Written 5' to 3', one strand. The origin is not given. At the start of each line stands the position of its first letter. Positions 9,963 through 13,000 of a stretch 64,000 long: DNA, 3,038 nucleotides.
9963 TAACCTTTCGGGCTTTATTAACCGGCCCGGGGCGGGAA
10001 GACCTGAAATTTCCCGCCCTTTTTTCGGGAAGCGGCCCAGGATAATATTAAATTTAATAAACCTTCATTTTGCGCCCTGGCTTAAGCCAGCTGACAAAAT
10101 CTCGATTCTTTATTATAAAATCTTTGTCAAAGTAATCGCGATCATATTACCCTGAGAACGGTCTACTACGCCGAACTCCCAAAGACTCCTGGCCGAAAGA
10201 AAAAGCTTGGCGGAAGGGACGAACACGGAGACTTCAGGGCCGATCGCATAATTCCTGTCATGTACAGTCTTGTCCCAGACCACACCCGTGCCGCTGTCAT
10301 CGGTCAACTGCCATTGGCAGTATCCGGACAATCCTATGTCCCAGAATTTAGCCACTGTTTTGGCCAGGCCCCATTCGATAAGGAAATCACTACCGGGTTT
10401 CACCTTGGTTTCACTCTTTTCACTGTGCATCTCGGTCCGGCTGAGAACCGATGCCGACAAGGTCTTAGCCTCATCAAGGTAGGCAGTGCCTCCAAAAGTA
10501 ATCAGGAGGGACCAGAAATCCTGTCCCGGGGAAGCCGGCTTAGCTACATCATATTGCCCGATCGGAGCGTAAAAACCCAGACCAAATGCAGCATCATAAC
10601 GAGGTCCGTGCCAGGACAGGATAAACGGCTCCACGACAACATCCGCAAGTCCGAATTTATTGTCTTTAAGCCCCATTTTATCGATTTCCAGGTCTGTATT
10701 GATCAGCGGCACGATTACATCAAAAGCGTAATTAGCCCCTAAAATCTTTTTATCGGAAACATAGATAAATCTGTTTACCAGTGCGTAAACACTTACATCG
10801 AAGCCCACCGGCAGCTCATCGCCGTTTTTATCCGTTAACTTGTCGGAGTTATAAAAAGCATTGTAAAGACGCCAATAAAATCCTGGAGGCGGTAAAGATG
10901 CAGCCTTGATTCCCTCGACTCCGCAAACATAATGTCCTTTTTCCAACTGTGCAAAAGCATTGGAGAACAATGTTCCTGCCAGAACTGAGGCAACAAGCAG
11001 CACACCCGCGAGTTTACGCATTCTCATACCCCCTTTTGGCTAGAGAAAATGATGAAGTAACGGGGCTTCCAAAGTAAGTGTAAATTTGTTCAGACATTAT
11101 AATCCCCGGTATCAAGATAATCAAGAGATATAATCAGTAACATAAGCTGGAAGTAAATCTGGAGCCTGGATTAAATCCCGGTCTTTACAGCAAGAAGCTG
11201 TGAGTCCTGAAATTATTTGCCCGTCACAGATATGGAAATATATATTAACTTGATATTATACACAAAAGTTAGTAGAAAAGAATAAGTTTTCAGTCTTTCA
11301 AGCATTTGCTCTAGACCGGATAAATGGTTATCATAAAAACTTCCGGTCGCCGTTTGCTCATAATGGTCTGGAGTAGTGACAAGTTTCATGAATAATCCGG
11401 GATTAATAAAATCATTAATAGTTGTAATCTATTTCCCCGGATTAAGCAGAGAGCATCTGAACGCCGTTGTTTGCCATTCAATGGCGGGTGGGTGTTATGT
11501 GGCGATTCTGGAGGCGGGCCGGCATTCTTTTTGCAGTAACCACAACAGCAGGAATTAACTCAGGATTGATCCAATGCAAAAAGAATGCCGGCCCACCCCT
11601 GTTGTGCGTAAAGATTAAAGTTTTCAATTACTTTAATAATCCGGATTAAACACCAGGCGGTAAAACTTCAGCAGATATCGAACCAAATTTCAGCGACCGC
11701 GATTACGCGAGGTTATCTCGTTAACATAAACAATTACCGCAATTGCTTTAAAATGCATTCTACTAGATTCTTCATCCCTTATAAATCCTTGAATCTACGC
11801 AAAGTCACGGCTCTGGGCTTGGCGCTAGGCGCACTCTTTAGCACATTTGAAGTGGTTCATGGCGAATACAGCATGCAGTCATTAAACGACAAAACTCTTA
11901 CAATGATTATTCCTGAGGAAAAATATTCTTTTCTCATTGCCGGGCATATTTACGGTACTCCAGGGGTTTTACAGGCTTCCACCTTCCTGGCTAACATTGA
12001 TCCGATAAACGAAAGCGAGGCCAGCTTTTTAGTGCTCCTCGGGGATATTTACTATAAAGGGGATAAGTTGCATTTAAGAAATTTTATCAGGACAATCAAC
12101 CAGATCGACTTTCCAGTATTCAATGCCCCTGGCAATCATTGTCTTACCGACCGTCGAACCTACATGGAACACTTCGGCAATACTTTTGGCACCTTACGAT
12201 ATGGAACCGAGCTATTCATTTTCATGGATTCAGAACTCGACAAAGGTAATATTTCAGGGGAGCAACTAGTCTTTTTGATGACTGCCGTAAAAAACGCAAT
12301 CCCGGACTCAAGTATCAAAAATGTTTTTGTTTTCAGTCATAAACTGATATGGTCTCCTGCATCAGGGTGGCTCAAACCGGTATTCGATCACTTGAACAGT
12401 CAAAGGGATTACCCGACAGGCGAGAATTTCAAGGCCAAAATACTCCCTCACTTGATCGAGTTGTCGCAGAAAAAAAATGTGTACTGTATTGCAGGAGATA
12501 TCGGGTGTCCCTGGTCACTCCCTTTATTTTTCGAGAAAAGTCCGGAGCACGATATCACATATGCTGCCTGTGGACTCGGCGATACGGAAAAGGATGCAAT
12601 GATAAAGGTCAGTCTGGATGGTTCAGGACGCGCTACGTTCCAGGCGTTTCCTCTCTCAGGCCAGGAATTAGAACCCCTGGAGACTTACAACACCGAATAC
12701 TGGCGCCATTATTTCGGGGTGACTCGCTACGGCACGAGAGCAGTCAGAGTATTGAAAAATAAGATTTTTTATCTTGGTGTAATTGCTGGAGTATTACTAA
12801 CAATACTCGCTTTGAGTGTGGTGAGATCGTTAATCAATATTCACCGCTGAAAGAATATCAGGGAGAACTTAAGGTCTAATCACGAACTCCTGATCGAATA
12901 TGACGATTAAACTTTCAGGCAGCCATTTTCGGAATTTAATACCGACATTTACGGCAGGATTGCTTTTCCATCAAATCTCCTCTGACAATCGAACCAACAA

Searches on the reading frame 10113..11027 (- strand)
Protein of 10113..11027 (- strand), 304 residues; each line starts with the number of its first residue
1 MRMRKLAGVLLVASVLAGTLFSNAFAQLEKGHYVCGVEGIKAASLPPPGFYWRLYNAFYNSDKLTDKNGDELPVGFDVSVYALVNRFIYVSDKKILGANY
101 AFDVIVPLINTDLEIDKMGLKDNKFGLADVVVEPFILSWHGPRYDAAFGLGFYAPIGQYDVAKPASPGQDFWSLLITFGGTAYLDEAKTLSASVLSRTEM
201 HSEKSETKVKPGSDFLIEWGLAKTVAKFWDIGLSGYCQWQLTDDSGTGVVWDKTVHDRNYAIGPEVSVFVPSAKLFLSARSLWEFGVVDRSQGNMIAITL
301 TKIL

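Call 74: search_protein_families(library=pfam, proteins=[window:10113-11027:-], max_evalue=0.01)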
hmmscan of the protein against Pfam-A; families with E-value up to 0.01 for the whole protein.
window:10113-11027:- (304 aa): 1 family
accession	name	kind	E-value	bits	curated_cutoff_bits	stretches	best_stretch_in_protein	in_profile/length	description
PF13557.12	Phenol_MetA_deg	-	9.6e-49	167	22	1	61-298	1-240/242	Putative MetA-pathway of phenol degradation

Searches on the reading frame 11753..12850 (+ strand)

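Call 74: search_protein_families(library=pfam, proteins=[window:11753-12850:+], max_evalue=0.01)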
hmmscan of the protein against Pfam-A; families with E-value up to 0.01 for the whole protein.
window:11753-12850:+ (365 aa): 1 family
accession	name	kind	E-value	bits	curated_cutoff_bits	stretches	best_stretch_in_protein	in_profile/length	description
PF00149.33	Metallophos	-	0.0028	18.5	21.5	0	76-162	16-104/191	Calcineurin-like phosphoesterase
